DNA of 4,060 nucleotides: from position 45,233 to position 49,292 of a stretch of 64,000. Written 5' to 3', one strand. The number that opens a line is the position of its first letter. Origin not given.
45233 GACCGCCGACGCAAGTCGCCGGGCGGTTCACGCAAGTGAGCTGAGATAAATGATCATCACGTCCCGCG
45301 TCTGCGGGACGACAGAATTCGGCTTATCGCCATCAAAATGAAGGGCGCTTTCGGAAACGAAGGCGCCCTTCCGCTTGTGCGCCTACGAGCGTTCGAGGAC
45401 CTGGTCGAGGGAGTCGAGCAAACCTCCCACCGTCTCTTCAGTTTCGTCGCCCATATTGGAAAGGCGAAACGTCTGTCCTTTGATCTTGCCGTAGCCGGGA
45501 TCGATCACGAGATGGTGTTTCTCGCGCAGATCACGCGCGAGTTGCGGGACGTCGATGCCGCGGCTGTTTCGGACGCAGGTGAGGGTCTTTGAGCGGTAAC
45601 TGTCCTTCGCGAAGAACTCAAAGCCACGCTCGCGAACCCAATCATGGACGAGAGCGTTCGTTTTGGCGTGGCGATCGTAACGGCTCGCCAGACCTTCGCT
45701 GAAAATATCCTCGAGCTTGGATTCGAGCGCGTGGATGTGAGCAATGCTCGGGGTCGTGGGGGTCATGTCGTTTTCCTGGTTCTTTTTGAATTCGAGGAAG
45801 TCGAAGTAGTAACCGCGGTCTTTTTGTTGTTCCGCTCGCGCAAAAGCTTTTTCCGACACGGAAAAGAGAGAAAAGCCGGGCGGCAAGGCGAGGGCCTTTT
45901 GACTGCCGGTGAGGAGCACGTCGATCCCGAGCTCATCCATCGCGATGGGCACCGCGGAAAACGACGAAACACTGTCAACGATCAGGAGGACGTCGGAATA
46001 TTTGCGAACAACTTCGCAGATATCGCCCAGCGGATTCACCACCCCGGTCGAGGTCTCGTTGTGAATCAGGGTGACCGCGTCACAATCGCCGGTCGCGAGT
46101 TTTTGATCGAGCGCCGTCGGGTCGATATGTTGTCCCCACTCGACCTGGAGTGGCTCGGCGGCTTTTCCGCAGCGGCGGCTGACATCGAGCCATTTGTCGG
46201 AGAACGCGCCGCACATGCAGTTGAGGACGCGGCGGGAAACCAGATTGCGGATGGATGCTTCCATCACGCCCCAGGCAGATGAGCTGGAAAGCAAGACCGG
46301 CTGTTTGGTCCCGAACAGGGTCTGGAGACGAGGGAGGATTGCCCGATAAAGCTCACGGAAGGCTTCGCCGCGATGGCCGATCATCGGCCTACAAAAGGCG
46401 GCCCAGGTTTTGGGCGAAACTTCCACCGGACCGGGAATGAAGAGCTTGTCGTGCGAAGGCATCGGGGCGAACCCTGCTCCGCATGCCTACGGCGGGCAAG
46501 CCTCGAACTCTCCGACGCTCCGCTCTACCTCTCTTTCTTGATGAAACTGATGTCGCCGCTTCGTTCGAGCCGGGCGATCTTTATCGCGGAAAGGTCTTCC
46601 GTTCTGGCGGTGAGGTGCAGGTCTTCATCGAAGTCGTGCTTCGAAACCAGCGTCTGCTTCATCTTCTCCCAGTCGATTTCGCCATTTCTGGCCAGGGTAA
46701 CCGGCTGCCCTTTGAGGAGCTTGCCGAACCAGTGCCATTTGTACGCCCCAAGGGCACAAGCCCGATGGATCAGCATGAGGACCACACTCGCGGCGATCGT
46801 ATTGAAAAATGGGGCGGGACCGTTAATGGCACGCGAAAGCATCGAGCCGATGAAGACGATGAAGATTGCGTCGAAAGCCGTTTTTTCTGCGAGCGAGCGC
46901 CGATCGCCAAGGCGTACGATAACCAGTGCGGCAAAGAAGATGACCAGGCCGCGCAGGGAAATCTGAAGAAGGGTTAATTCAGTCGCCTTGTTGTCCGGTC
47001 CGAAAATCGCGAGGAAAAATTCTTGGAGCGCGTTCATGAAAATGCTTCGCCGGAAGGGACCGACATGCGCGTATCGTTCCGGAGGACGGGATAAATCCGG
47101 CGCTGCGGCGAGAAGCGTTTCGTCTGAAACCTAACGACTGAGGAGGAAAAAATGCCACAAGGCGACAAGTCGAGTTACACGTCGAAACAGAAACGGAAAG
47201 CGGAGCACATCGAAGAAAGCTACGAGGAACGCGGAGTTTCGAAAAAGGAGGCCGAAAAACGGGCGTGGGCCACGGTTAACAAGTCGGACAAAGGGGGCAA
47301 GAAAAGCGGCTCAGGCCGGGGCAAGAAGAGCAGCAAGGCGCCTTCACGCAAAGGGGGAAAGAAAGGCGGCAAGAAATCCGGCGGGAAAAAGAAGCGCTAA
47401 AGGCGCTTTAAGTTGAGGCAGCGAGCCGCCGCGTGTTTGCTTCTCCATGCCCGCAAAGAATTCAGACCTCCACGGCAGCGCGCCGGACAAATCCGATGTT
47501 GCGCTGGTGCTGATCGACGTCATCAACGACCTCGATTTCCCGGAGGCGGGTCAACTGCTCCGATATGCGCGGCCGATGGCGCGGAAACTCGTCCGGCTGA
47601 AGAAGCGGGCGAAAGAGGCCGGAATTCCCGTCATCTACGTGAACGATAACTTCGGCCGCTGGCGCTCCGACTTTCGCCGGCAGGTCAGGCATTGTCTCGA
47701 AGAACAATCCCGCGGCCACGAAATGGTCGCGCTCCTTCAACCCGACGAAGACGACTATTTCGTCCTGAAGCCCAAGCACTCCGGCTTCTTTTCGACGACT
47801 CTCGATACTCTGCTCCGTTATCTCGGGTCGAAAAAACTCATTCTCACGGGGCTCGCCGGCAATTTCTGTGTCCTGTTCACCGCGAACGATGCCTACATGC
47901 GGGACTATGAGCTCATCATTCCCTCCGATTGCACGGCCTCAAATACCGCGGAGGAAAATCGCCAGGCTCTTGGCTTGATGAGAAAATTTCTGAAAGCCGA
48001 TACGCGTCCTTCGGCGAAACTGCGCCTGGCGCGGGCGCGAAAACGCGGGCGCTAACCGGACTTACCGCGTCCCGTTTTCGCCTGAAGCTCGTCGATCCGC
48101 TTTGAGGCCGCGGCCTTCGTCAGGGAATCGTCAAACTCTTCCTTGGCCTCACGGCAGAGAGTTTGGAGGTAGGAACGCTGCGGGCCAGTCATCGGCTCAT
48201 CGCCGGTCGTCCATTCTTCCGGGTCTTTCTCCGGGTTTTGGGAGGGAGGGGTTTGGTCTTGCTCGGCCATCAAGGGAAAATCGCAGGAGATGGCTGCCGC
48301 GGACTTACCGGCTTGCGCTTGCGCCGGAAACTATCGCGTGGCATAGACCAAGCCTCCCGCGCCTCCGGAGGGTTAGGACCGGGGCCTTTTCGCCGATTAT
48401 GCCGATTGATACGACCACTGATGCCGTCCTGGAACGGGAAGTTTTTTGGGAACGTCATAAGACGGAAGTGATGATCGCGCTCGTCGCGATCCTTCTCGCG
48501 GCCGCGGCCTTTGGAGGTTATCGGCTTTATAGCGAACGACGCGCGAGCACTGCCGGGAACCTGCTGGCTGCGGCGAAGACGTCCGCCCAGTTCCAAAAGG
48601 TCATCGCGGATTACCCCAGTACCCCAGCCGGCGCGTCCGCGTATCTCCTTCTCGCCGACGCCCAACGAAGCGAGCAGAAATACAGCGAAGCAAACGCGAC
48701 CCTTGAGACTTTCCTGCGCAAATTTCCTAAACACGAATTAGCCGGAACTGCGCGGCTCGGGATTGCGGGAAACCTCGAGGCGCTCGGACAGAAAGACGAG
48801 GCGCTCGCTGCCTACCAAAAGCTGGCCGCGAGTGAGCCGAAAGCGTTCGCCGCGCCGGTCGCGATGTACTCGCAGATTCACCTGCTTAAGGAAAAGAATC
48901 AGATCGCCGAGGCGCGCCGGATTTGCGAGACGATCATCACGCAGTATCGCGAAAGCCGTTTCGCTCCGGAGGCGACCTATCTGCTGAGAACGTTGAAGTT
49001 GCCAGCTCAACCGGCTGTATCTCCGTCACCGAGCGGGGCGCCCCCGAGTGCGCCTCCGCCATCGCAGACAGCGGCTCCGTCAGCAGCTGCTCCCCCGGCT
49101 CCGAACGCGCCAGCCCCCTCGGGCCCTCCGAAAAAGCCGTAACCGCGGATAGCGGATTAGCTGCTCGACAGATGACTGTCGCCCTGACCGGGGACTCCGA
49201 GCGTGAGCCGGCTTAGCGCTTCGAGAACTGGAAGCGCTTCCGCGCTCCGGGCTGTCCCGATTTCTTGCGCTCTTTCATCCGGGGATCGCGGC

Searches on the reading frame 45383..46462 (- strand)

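Call 26: search_protein_families(library=pfam, proteins=[window:45383-46462:-], max_evalue=0.001)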
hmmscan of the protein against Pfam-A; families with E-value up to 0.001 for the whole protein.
window:45383-46462:- (359 aa): 1 family
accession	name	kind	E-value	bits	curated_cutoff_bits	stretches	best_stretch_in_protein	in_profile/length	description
PF00266.25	Aminotran_5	-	2.7e-20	73.1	21.5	1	91-314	105-330/371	Aminotransferase class-V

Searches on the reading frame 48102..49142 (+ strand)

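Call 91: search_protein_families(library=pfam, proteins=[window:48102-49142:+], max_evalue=0.0001)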
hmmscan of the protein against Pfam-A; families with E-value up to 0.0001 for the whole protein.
window:48102-49142:+ (346 aa): 5 families
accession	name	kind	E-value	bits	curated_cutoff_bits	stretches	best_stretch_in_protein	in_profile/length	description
PF09976.15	TPR_21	-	1.6e-12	48.1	25.5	1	115-272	3-166/193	Tetratricopeptide repeat-like domain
PF13174.12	TPR_6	-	6.9e-12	45.6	26.3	0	180-210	2-32/33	Tetratricopeptide repeat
PF13525.12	YfiO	-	2.4e-08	34.5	25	1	158-299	22-137/203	Outer membrane lipoprotein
PF13428.12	TPR_14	-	5.5e-06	27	23.5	0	179-214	2-37/44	Tetratricopeptide repeat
PF13432.12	TPR_16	-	7.3e-06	26.8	32.7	1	182-246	1-62/65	Tetratricopeptide repeat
